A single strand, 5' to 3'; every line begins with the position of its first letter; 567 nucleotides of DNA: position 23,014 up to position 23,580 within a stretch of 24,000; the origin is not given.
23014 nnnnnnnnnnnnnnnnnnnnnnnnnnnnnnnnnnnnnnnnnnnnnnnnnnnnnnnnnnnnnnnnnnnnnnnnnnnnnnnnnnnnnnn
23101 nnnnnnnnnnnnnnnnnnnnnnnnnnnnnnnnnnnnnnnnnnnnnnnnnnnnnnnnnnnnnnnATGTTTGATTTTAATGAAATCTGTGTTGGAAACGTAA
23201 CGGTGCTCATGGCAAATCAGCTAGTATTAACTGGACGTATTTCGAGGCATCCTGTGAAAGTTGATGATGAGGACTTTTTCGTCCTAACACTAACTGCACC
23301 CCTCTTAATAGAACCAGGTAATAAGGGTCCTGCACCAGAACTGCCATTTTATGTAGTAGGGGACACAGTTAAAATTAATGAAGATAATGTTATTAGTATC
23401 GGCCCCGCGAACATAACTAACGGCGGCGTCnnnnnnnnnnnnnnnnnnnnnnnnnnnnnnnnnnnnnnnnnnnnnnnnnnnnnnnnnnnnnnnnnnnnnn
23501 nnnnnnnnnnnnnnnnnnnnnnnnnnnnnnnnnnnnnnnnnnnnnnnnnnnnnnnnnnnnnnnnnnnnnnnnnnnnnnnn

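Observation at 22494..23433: Tandem pair of paralogous small proteins of an unrecognised family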

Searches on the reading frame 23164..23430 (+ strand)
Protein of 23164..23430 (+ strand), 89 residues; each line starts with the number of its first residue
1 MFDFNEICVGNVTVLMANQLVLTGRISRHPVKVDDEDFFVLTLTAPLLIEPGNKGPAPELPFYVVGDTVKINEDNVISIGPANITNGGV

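Call 4: search_protein_families(library=pfam, proteins=[window:23164-23430:+], max_evalue=10)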
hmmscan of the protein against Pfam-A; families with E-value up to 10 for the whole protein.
window:23164-23430:+ (89 aa): 0 families

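Call 5: search_protein_families(library=ncbifam, proteins=[window:23164-23430:+], max_evalue=10)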
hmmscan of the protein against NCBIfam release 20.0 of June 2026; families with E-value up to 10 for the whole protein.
window:23164-23430:+ (89 aa): 0 families

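Call 8: find_homologous_proteins(query=window:23164-23430:+, max_evalue=0.01)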
Query window:23164-23430:+ (89 aa): 4 proteins with E <= 0.01 among 5 candidates.
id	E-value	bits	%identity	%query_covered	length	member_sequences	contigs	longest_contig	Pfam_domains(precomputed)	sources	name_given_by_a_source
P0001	4.4e-52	192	100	100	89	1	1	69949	-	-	-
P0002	4.3e-35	137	75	99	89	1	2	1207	-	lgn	-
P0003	7.0e-24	101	53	91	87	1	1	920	-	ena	-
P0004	5.1e-18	83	47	92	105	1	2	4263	-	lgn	-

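Call 15: find_encoding_contigs(protein=P0004, flank=10000)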
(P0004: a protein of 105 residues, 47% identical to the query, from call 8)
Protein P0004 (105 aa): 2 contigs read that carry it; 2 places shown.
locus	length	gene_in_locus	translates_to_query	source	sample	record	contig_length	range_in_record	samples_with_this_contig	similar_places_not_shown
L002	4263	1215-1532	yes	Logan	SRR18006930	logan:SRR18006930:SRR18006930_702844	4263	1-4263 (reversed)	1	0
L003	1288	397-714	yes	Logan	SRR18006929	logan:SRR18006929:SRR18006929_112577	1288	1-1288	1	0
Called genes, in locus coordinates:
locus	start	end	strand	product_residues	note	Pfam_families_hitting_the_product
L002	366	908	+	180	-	PF02492:cobW (weak), PF03308:MeaB (weak), PF03205:MobB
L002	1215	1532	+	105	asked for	-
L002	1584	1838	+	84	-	-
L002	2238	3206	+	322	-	PF01925:TauE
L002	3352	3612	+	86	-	PF02604:PhdYeFM_antitox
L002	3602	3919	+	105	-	PF05016:ParE_toxin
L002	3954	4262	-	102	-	?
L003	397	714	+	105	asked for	-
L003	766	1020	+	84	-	-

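Call 18: find_encoding_contigs(protein=P0002, flank=10000)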
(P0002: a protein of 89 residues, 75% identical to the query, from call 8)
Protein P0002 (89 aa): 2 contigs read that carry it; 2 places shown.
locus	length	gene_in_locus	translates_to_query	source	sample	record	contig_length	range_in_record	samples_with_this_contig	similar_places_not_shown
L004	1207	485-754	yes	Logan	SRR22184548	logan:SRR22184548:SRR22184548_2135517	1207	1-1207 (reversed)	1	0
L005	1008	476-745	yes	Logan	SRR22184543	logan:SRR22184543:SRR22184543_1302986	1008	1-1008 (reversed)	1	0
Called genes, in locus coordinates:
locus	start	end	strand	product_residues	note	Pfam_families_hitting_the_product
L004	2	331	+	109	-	?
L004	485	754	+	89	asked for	-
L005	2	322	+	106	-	?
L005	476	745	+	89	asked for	-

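Call 19: find_encoding_contigs(protein=P0003, flank=10000)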
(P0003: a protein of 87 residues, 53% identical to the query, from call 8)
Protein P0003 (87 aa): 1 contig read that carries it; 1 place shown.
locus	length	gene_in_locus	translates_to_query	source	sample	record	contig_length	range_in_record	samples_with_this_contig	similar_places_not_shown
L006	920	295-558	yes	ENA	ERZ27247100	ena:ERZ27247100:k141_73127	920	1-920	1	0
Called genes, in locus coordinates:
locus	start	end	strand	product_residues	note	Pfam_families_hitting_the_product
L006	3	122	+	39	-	?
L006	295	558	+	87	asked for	-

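Call 24: find_related_loci(query=A1, collection=genome_contigs, flank=8000)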
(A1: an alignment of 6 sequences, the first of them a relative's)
Query A1 (89 aa) in genome_contigs; peptide patterns used: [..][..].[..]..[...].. (x = any residue, [..] = any of these).
12 stretches matched a pattern; 2 encode a relative of the query (tblastn E <= 1e-3); 2 distinct loci.
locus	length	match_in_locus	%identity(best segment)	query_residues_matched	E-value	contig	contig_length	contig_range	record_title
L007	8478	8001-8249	63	1-83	2e-30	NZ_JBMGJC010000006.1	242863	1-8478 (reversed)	Pelotomaculum propionicicum strain C1 NODE_34_length_242863_cov_15.130117, whole genome shotgun sequence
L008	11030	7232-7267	92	56-67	2e-4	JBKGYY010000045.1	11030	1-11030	MAG: Halobacteriales archaeon isolate C4M09_21 NODE_1921_length_11030_cov_15.973394, whole genome shotgun sequence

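Call 28: search_protein_families(library=pfam, proteins=[L007:6061-7107:-], max_evalue=0.001)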
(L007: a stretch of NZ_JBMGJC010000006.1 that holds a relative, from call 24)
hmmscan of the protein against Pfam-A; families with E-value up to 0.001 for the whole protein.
L007:6061-7107:- (348 aa): 2 families
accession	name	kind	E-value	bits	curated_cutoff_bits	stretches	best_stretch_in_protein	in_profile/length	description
PF11553.14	DUF3231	-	3.6e-84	280.8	29.6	2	181-341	5-164/165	Protein of unknown function (DUF3231)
PF07875.18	Coat_F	-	0.00053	20.6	25.7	0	271-330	1-60/63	Coat F domain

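Call 29: search_protein_representatives(alignment_id=A1)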
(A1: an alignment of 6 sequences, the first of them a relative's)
Query: 6 sequences, 159 profile positions. Proteins with E-value up to 0.001 (for the whole library): 134; up to 1e-10: 47; up to 1e-30: 4. The best 134 are listed.
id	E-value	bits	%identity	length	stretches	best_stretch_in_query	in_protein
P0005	6.0e-75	266.4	-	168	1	1-158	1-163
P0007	9.2e-63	226.8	-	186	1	2-156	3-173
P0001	1.1e-40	155.0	-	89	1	65-158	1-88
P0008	7.8e-36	139.2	-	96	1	65-155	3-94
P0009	4.9e-30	120.4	-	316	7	10-49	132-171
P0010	1.2e-29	119.1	-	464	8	4-46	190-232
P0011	1.7e-27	112.1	-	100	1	70-154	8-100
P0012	2.6e-27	111.5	-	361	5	7-48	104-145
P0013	6.2e-26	107.1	-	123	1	65-154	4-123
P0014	1.2e-23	99.6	-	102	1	64-154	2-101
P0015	3.0e-23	98.3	-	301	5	10-48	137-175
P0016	7.9e-23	97.0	-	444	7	8-46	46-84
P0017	1.1e-22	96.5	-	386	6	9-46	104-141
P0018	5.1e-22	94.4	-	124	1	62-154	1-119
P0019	1.5e-21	92.8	-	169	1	45-156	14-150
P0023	3.0e-18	82.1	-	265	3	3-49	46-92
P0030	7.7e-15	71.0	-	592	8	10-45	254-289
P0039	8.1e-13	64.4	-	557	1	73-153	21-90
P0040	8.9e-13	64.3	-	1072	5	12-57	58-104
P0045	5.5e-12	61.7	-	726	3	10-48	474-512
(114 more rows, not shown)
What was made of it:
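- Tried and rejected: The exhaustive profile search was needed to see the family (call 29).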

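Call 33: find_homologous_proteins(query=A2, max_evalue=0.001)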
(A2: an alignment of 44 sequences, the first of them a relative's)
Query A2 (44 sequences) (89 aa, profile of the alignment): 72 proteins with E <= 0.001 among 927 candidates.
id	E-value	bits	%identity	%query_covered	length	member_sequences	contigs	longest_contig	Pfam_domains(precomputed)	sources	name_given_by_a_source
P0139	6.9e-34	133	30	90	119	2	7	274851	-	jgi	jgi:hypothetical protein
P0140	6.9e-34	133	28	90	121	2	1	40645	-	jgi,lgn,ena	jgi:hypothetical protein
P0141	1.8e-33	132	30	96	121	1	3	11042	-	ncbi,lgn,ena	-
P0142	3.0e-33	131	32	90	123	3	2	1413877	-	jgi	jgi:hypothetical protein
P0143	3.5e-33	131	32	90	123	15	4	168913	-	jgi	jgi:hypothetical protein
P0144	3.7e-33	131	32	90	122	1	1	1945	-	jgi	jgi:hypothetical protein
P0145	4.6e-33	131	35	90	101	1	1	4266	-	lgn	-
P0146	7.8e-33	130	28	89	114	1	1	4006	-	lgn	-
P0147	1.1e-32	130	31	96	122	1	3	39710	-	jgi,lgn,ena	-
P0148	1.2e-32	129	29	85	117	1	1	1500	-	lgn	-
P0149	3.7e-32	128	32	90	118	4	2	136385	-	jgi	jgi:hypothetical protein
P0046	5.1e-32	127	33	89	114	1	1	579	-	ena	-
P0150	7.0e-32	127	29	85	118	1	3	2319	-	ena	-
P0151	7.5e-32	127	24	91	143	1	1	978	-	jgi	-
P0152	8.7e-32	127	34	96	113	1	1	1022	-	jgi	jgi:hypothetical protein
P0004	6.3e-29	117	47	92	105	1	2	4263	-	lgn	-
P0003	1.4e-27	113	53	91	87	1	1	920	-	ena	-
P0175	9.9e-27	110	35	84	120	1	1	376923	-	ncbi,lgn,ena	-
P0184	1.1e-24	104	28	84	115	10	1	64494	-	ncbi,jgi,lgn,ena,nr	ncbi:MAG: hypothetical protein H6Q70_785 [Firmicutes bacterium]|nr:hypothetical protein [Bacillota b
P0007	2.7e-23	99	45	87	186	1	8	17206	-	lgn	-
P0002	9.3e-23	98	75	99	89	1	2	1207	-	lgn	-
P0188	3.4e-21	93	29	92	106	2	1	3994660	-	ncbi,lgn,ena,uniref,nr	ncbi:hypothetical protein [Anaerosinus massiliensis]|uniref:hypothetical protein n=1 Tax=Massilibaci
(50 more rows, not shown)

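Call 34: search_solved_structures(query=A2, max_evalue=10)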
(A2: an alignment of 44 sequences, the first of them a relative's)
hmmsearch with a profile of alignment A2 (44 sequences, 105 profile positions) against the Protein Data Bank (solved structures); distinct sequences matched with E-value up to 10: 7.
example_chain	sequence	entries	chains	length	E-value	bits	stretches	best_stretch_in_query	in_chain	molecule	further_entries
9nvv_b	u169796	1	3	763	0.2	14.5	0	11-79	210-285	HIV envelope gp120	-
3s4l_A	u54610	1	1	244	0.63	12.9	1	7-55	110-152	CAS3 Metal dependent phosphohydrolase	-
8vgv_A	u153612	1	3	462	0.85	12.5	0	11-79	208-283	CH848 DE3 SOSIP gp120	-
6um6_A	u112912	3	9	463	0.86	12.5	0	11-79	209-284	CH848 10.17DT gp120 | Envelope glycoprotein gp120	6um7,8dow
6um5_A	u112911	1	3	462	0.86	12.5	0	11-79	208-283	CH848 10.17 DT gp120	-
8sax_A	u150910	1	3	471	0.9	12.4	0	11-79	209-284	CH848.10.17.SOSIP gp120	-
8dto_E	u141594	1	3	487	0.99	12.3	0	11-79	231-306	CH848.3.D0949.10.17chim.6R.DS.SOSIP.664_N133D_N138T gp120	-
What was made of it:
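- On MnxE/MnxF: The profile search of PDB sequences at E<=10 lists no Mnx chain (call 34).
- There is no sequence similarity to Mnx chains: the profile search of PDB sequences at E<=10 did not list them (call 34).
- Tried and rejected: A profile search gave only chance hits at E>=0.2 (call 34).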

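Call 35: search_protein_families(library=pfam, alignment_id=A2, max_evalue=1)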
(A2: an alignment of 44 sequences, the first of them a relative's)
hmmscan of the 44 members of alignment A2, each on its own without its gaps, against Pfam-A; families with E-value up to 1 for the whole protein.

A. member 1, P0001 (89 aa): 0 families

B. families by the number of members that match (of 44 scanned): 11 families
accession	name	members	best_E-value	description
PF18988.5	DUF5721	2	0.036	Family of unknown function (DUF5721)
PF18693.7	TRAM_2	1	0.026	TRAM domain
PF14993.11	Neuropeptide_S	1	0.027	Neuropeptide S precursor protein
PF03048.19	Herpes_UL92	1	0.06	UL92 family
PF15891.11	Nuc_deoxyri_tr2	1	0.063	Nucleoside 2-deoxyribosyltransferase like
PF14582.11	Metallophos_3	1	0.1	Metallophosphoesterase, calcineurin superfamily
PF02832.22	Flavi_glycop_C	1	0.1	Flavivirus glycoprotein, immunoglobulin-like domain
PF06382.17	Protamine_like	1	0.11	Protamine and protamine like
PF16457.11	PH_12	1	0.14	Pleckstrin homology domain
PF08571.15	Yos1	1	0.17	Yos1-like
PF02706.20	Wzz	1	0.3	Chain length determinant protein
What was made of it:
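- On Ena (DUF3992) endospore appendage subunits: No Pfam hit (calls 4, 35).
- Closest known: Sm / LSm / Hfq superfamily. Different: There is no detectable sequence similarity (calls 4, 35).
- Closest known: Ena1A/Ena1B endospore appendage subunits. Different: There is no DUF3992 hit (calls 4, 35).
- No member hits the LSM or Hfq Pfam models, even at E<=1 (call 35).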

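Call 38: search_protein_families(library=pfam, proteins=[P0009, P0010, P0016, P0023, P0039, P0040, P0030, P0045], max_evalue=0.01)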
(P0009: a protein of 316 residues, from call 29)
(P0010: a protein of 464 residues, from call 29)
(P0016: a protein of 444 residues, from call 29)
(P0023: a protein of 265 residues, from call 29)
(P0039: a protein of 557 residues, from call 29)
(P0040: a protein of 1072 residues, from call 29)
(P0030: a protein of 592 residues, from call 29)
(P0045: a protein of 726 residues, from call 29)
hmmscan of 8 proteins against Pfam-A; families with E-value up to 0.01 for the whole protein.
P0009 (316 aa): 16 families
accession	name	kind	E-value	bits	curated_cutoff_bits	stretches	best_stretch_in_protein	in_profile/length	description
PF05531.17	NPV_P10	-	1.1e-08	35.9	29.8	2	50-105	8-66/75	Nucleopolyhedrovirus P10 protein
PF07889.17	DUF1664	-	2.7e-07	31.1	34.6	1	92-148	63-119/124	Protein of unknown function (DUF1664)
PF10458.14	Val_tRNA-synt_C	-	1.1e-06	29.2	25.9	0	90-109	13-32/66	Valyl tRNA synthetase tRNA binding arm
PF05377.16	FlaC_arch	-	1.6e-06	28.9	27.8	0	160-191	2-33/55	Flagella accessory protein C (FlaC)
PF06009.19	Laminin_II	-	3.2e-05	24.4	33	0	48-121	19-95/138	Laminin Domain II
PF06160.17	EzrA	-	0.00017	20.5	39.6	0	48-184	353-491/557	Septation ring formation regulator, EzrA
PF24627.1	PUMA_CC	-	0.00029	21.2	30.1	0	137-189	15-67/74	PUMA coiled-coil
PF19220.6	Rod_CreS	-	0.00099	18.7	100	0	112-186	30-104/359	Crescentin, rod domain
PF05557.18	MAD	-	0.0011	17.8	30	0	113-188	108-179/661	Mitotic checkpoint protein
PF00261.25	Tropomyosin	-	0.0013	18.6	38.6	1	50-106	178-234/242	Tropomyosin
PF00038.26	Filament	-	0.0016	18.6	40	0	49-125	199-272/313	Intermediate filament protein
PF24341.1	OB_DEPS-1_6th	-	0.0033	17.4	27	0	74-98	9-33/69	P-granule-associated protein DEPS-1, sixth OB-fold domain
PF19111.5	DUF5798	-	0.0046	17.6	27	0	130-189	1-60/89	Family of unknown function (DUF5798)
PF24922.1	ACBP4_C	-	0.0058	17.3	31.2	0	52-139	2-85/105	Acyl-CoA-binding domain-containing protein 4-6, C-terminal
PF02650.20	HTH_WhiA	-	0.0082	17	27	0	42-76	29-64/84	WhiA C-terminal HTH domain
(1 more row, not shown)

P0010 (464 aa): 9 families
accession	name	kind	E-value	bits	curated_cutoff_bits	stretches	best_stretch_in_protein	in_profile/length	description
PF07889.17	DUF1664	-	1.6e-09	38.3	34.6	0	205-256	70-121/124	Protein of unknown function (DUF1664)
PF05531.17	NPV_P10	-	7.1e-09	36.5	29.8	0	107-163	6-65/75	Nucleopolyhedrovirus P10 protein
PF05377.16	FlaC_arch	-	5.3e-08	33.6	27.8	0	8-44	4-40/55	Flagella accessory protein C (FlaC)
PF06009.19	Laminin_II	-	1.3e-06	28.9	33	0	6-96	12-100/138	Laminin Domain II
PF04513.17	Baculo_PEP_C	-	1.4e-06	28.9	38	0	155-233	32-110/140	Baculovirus polyhedron envelope protein, PEP, C terminus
PF00015.26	MCPsignal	-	0.0035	17.7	34.6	0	199-256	91-148/172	Methyl-accepting chemotaxis protein (MCP) signalling domain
PF13166.12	AAA_13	-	0.0055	15.9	36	0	47-257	289-479/713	AAA domain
PF10174.14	Cast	-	0.0056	15.4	29.1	1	4-191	74-263/766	RIM-binding protein of the cytomatrix active zone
PF06160.17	EzrA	-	0.0064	15.3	39.6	0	9-95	304-388/557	Septation ring formation regulator, EzrA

P0016 (444 aa): 5 families
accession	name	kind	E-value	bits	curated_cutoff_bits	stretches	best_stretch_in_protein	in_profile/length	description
PF08696.17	Dna2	-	0.00039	20.6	22.4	0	266-282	178-194/204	DNA replication factor Dna2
PF14409.11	Herpeto_peptide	-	0.0007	19.9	22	0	128-146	12-30/49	Ribosomally synthesized peptide in Herpetosiphon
PF07889.17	DUF1664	-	0.00074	20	34.6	0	41-106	54-119/124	Protein of unknown function (DUF1664)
PF05531.17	NPV_P10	-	0.0053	17.7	29.8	0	196-236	28-71/75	Nucleopolyhedrovirus P10 protein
PF04513.17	Baculo_PEP_C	-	0.0057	17.2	38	0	74-147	34-109/140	Baculovirus polyhedron envelope protein, PEP, C terminus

P0023 (265 aa): 4 families
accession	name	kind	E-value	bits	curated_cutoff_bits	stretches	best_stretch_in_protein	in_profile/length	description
PF05531.17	NPV_P10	-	4.9e-05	24.2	29.8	0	59-89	36-66/75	Nucleopolyhedrovirus P10 protein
PF05377.16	FlaC_arch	-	0.0049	17.7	27.8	0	17-47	2-32/55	Flagella accessory protein C (FlaC)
PF04513.17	Baculo_PEP_C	-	0.0055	17.2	38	0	90-130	15-59/140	Baculovirus polyhedron envelope protein, PEP, C terminus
PF17189.10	Glyco_hydro_30C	-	0.0073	16.9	22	0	153-173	27-47/65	Glycosyl hydrolase family 30 beta sandwich domain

P0039 (557 aa): 1 family
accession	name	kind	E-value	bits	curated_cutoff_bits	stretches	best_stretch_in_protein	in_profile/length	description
PF10026.15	DUF2268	-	0.0032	17.4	23.6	1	315-379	38-105/195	Predicted Zn-dependent protease (DUF2268)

P0040 (1072 aa): 13 families
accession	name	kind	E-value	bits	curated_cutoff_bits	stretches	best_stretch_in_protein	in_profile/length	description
PF05377.16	FlaC_arch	-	4.3e-06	27.5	27.8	0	147-175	2-30/55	Flagella accessory protein C (FlaC)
PF05531.17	NPV_P10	-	1.1e-05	26.2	29.8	0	141-197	14-66/75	Nucleopolyhedrovirus P10 protein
PF04513.17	Baculo_PEP_C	-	1.7e-05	25.3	38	1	665-759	27-111/140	Baculovirus polyhedron envelope protein, PEP, C terminus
PF09763.15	Sec3_CC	-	0.00027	21.2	27.1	0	147-200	23-76/133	Exocyst complex component Sec3, coiled-coil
PF07889.17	DUF1664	-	0.00059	20.3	34.6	0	59-123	57-121/124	Protein of unknown function (DUF1664)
PF10498.14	IFT57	-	0.00069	19.1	40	0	49-120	284-354/360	Intra-flagellar transport protein 57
PF06160.17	EzrA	-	0.00085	18.2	39.6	1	58-176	303-424/557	Septation ring formation regulator, EzrA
PF06009.19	Laminin_II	-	0.0012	19.3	33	0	51-131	14-97/138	Laminin Domain II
PF10473.14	CENP-F_leu_zip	-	0.0017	18.9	34.5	0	55-122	32-99/140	Leucine-rich repeats of kinetochore protein Cenp-F/LEK1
PF16888.10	YwqH-like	-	0.0025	18.5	33.7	0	147-175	90-118/123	YwqH-like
PF23991.1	DUF7310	-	0.0049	17.8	40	0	152-199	17-63/83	Coiled-coil region of unknown function (DUF7310)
PF20379.3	DUF6674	-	0.007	16.5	28.5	0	37-135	7-91/251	Family of unknown function (DUF6674)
PF14662.11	KASH_CCD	-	0.0095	16.4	43.3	0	77-197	69-189/191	Coiled-coil region of CCDC155 or KASH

P0030 (592 aa): 2 families
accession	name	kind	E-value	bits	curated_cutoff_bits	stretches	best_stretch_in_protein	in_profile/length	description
PF05531.17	NPV_P10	-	0.0021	19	29.8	0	276-311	28-66/75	Nucleopolyhedrovirus P10 protein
PF15487.11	FAM220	-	0.0051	16.9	27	0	210-257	174-222/271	FAM220 family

P0045 (726 aa): 13 families
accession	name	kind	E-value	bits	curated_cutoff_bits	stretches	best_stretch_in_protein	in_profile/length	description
PF00092.34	VWA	-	4.2e-20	73.1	23.8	1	536-702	1-173/174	von Willebrand factor type A domain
PF13519.12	VWA_2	-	1e-16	61.9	27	1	537-639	1-106/107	von Willebrand factor type A domain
PF01833.30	TIG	-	9.5e-10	38.8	20.9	1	64-136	11-84/84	IPT/TIG domain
PF05531.17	NPV_P10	-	1.3e-09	38.8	29.8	0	400-440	33-73/75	Nucleopolyhedrovirus P10 protein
PF13768.12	VWA_3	-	1.3e-07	32.2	27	1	536-688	2-153/155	von Willebrand factor type A domain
PF05377.16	FlaC_arch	-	8.6e-07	29.7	27.8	0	477-512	5-40/55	Flagella accessory protein C (FlaC)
PF23991.1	DUF7310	-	1.4e-05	25.9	40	0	461-512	6-63/83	Coiled-coil region of unknown function (DUF7310)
PF07889.17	DUF1664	-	1.5e-05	25.5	34.6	0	459-512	67-120/124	Protein of unknown function (DUF1664)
PF09763.15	Sec3_CC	-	0.002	18.4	27.1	0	341-400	15-74/133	Exocyst complex component Sec3, coiled-coil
PF14712.11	Snapin_Pallidin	-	0.0038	18.1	29.6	0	366-433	11-79/89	Snapin/Pallidin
PF20379.3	DUF6674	-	0.0048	17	28.5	0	456-517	27-83/251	Family of unknown function (DUF6674)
PF04513.17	Baculo_PEP_C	-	0.008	16.7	38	0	331-421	28-118/140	Baculovirus polyhedron envelope protein, PEP, C terminus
PF09967.15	DUF2201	-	0.0087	16.6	26.4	0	537-641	1-91/123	VWA-like domain (DUF2201)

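Call 40: find_encoding_contigs(protein=P0175, flank=8000, max_places=2)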
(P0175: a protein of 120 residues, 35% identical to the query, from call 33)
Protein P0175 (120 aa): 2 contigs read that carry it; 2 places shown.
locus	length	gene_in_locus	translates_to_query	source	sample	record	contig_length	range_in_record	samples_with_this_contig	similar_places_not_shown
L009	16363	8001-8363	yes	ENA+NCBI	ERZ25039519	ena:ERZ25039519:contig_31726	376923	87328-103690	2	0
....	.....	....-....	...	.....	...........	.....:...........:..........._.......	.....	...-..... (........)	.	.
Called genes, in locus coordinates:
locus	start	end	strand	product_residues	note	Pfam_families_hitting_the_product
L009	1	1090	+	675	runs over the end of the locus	PF02743:dCache_1, PF22673:MCP-like_PDC_1, PF00672:HAMP, PF00015:MCPsignal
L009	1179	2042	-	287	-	PF01557:FAA_hydrolase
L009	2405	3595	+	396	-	PF00465:Fe-ADH, PF13685:Fe-ADH_2, PF25137:ADH_Fe_C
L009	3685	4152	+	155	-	PF02870:Methyltransf_1N, PF01035:DNA_binding_1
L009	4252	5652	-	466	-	PF00324:AA_permease, PF13520:AA_permease_2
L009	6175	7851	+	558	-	PF00753:Lactamase_B, PF12706:Lactamase_B_2, PF22505:RNase_J_b_CASP, PF07521:RMMBL, PF17770:RNase_J_C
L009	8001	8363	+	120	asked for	-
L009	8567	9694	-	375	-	PF03977:OAD_beta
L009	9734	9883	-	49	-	-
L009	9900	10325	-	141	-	PF22636:FlK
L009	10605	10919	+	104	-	PF00085:Thioredoxin, PF14595:Thioredoxin_9 (weak), PF13098:Thioredoxin_2, PF13905:Thioredoxin_8 (faint)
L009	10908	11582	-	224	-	PF00027:cNMP_binding, PF13545:HTH_Crp_2, PF00325:Crp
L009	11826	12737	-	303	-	PF01946:Thi4 (faint), PF00890:FAD_binding_2 (faint), PF01134:GIDA (faint), PF01266:DAO (faint), PF03486:HI0933_like (faint), PF07992:Pyr_redox_2, PF12831:FAD_oxidored (weak), PF13738:Pyr_redox_3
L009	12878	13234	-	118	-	-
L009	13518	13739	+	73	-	PF11146:DUF2905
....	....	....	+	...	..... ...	-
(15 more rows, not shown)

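Call 41: find_encoding_contigs(protein=P0188, flank=8000, max_places=2)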
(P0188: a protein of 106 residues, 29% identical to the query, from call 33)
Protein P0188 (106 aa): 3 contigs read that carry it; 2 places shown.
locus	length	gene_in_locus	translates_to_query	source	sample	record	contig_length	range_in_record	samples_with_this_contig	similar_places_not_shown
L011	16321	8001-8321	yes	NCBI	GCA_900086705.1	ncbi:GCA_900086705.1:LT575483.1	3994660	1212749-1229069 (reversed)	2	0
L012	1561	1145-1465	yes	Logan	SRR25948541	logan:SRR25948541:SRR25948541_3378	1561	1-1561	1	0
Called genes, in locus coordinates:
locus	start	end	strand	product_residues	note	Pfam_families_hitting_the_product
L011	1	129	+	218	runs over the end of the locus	-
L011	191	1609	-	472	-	PF00939:Na_sulph_symp, PF03600:CitMHS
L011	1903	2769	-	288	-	PF00126:HTH_1, PF03466:LysR_substrate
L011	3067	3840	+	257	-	PF02900:LigB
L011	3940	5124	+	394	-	PF00753:Lactamase_B, PF19583:ODP, PF12706:Lactamase_B_2, PF00258:Flavodoxin_1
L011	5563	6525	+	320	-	PF01210:NAD_Gly3P_dh_N, PF07479:NAD_Gly3P_dh_C, PF20618:GPD_NAD_C_bact (weak)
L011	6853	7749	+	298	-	PF00072:Response_reg, PF00990:GGDEF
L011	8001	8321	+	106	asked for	-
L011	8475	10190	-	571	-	PF02203:TarH, PF12729:4HB_MCP_1, PF00672:HAMP, PF00015:MCPsignal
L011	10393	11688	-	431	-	PF03600:CitMHS, PF07158:MatC_N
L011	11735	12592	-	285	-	PF19799:DUF6282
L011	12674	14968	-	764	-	PF00330:Aconitase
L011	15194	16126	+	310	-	PF00126:HTH_1, PF03466:LysR_substrate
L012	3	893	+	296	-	?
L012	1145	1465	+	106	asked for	-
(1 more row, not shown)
